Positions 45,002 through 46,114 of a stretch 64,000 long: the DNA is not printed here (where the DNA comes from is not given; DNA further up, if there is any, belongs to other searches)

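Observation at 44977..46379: Lone nuclease-like gene embedded in a phased array of 15 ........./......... sites: architecture I cannot assign to any described element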

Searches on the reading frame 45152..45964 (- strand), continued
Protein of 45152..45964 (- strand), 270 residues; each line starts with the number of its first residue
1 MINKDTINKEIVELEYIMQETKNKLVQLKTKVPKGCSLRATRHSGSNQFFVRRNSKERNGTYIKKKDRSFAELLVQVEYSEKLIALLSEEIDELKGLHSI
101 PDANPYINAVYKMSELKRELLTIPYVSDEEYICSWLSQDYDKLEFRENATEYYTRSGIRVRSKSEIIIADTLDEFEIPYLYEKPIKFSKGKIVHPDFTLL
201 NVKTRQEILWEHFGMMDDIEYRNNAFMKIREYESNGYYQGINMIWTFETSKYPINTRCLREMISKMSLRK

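Call 47: fold_search(model_id=the predicted structure, library=viral)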
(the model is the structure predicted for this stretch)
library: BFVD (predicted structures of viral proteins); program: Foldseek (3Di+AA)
matches with E <= 10: 649; with E <= 0.001: 12
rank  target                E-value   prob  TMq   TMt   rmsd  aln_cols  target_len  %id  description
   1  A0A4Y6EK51            2.3e-05  1.00  0.33  0.37  23.6       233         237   17  (no name in the UniProt tables at hand)
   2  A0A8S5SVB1            2.9e-04  1.00  0.35  0.22  18.9       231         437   19  Uncharacterized protein [Siphoviridae sp. ctqPo10]
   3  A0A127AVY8            2.9e-04  1.00  0.30  0.27  22.7       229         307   18  Holliday junction resolvase [Bacillus phage SP-15]
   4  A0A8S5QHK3            3.7e-04  1.00  0.29  0.30  22.2       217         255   18  ROS/MUCR transcriptional regulator protein [Myoviridae sp. ctdNl2]
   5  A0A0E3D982            5.0e-04  0.99  0.29  0.26  26.6       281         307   11  Uncharacterized protein [Bacillus phage BCP8-2]
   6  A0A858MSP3            5.0e-04  0.98  0.26  0.27  22.8       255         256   14  (no name in the UniProt tables at hand)
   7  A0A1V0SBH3            5.3e-04  0.99  0.30  0.25  17.1       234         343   13  DUF2726 domain-containing protein [Catovirus CTV1]
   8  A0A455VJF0            7.6e-04  1.00  0.31  0.27  17.1       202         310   15  (no name in the UniProt tables at hand)
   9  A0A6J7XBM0            8.0e-04  1.00  0.30  0.30   4.2       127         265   16  C2H2-type domain-containing protein [uncultured Caudovirales phage]
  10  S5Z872                8.0e-04  1.00  0.29  0.25  17.2       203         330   14  Uncharacterized protein [Bacillus phage Troll]
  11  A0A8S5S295            9.0e-04  1.00  0.35  0.21  18.8       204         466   10  Uncharacterized protein [Siphoviridae sp. ctCIv11]
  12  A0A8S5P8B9            9.6e-04  1.00  0.28  0.30   7.8       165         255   16  Restriction enzyme [Siphoviridae sp. ctsUY14]
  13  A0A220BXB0            1.2e-03  1.00  0.28  0.24   4.0       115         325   20  (no name in the UniProt tables at hand)
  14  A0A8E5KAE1            1.2e-03  1.00  0.27  0.16   4.1       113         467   18  (no name in the UniProt tables at hand)
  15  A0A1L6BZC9            1.3e-03  1.00  0.26  0.34   4.4        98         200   21  (no name in the UniProt tables at hand)
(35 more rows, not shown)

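Call 57: get_annotated_region(hit=H10, flank=2500)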
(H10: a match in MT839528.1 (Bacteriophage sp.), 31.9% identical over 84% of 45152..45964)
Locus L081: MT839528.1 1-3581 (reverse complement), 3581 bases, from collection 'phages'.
description: UNVERIFIED: Bacteriophage sp. clone scaffold_10967 genomic sequence.
organism: Bacteriophage sp. (NCBI taxid 38018)
taxonomy: Viruses
host: -; source: human fecal samples; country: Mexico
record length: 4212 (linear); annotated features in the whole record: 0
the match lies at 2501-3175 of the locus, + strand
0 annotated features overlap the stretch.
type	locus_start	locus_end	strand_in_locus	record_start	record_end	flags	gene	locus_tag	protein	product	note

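Call 97: find_related_loci(query=A1, collection=viral_contigs, flank=4000)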
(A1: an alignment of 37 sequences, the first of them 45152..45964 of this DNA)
Query A1 (270 aa) in viral_contigs; peptide patterns used: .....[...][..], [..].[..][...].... (x = any residue, [..] = any of these).
81 stretches matched a pattern, but none encodes a relative of the query by tblastn (E <= 1e-3).

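Call 99: list_cluster_members(proteins=[window:45152-45964:-, P0001, P0041, P0020, P0103])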
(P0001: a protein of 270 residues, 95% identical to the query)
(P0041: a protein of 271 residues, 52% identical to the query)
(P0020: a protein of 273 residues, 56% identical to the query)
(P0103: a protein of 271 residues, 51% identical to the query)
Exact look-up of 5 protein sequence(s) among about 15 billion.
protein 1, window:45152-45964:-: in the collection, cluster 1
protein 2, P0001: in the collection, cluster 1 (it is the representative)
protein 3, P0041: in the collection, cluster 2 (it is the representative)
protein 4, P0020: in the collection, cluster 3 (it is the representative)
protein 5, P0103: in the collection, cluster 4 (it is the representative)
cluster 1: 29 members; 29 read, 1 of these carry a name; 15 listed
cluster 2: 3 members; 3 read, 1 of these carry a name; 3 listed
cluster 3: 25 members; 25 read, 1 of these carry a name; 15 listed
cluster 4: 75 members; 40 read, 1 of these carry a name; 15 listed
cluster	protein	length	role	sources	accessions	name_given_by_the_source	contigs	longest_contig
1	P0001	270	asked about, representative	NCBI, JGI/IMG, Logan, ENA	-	-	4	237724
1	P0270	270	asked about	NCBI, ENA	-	-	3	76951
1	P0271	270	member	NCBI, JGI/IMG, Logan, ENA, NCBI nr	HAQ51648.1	MAG TPA: hypothetical protein DCR12_02660 [Lachnospiraceae bacterium] | hypothetical protein [Lachnospiraceae bacterium]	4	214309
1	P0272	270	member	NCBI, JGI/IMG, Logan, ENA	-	-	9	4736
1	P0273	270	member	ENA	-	-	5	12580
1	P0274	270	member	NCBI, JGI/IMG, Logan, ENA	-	-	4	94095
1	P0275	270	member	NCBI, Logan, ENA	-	-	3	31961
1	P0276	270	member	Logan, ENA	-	-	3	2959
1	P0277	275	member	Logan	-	-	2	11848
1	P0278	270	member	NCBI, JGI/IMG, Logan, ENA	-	-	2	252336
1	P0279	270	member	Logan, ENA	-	-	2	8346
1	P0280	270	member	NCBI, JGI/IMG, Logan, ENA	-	-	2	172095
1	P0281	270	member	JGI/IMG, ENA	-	-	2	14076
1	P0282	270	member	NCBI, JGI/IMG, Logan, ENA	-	-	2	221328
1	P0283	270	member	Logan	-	-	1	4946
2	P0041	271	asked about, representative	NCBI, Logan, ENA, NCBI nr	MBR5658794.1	MAG: hypothetical protein IKX10_05305 [Lachnospiraceae bacterium] | hypothetical protein [Lachnospiraceae bacterium]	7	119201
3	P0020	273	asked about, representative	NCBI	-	-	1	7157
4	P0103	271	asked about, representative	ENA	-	-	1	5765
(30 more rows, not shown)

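Call 100: find_encoding_contigs(protein=P0278, flank=2500, max_places=2)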
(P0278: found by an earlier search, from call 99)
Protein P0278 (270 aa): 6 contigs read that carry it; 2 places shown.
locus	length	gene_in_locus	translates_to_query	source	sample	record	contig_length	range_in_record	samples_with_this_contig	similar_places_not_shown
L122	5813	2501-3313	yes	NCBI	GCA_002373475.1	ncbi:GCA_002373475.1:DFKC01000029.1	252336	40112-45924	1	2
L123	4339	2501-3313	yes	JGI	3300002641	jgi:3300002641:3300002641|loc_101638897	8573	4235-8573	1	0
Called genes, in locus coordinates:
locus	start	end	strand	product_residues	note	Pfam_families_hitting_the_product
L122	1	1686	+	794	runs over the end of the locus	PF13567:DUF4131, PF03772:Competence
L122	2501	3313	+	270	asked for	-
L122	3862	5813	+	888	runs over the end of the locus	-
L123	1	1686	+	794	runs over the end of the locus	PF13567:DUF4131, PF03772:Competence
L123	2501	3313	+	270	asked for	-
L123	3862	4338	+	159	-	?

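Call 101: find_encoding_contigs(protein=P0282, flank=2500, max_places=2)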
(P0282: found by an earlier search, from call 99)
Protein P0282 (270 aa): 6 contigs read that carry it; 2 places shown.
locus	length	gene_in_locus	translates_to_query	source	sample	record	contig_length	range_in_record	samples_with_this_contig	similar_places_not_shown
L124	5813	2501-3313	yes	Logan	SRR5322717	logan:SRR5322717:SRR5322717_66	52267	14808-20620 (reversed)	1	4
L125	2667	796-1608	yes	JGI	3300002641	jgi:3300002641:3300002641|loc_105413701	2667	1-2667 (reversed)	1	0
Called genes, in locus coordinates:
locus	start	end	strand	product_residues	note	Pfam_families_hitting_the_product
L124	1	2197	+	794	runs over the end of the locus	PF13567:DUF4131, PF03772:Competence, PF00753:Lactamase_B (faint)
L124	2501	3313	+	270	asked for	-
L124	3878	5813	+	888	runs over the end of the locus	-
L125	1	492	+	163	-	?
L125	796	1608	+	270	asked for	-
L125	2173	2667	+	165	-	?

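Call 102: find_encoding_contigs(protein=P0274, flank=2500, max_places=2)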
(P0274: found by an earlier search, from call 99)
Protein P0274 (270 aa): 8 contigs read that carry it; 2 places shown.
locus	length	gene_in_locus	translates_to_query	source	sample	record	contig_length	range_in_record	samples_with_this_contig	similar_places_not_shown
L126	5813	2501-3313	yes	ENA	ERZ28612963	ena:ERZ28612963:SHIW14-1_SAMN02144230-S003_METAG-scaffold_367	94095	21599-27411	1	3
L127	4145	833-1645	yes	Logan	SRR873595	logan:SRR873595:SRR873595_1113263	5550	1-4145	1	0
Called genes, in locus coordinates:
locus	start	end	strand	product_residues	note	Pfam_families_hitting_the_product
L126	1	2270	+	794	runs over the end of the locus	PF13567:DUF4131, PF03772:Competence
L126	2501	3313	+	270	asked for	-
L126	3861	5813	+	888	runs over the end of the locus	-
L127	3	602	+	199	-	?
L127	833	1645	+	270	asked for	-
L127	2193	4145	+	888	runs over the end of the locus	-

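Call 103: find_encoding_contigs(protein=P0280, flank=2500, max_places=2)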
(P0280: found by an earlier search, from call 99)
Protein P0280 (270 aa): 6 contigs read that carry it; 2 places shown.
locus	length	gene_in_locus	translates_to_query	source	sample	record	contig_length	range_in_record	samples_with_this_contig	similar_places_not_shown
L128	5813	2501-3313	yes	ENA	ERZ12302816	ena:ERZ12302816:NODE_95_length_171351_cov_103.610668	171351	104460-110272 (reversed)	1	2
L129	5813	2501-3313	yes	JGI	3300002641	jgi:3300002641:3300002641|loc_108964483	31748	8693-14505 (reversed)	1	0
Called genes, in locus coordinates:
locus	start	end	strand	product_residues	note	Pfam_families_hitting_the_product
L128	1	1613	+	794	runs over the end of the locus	PF13567:DUF4131, PF03772:Competence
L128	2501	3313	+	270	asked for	-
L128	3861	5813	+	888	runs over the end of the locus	-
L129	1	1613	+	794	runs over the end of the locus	PF13567:DUF4131, PF03772:Competence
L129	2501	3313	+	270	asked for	-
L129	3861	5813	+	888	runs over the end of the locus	-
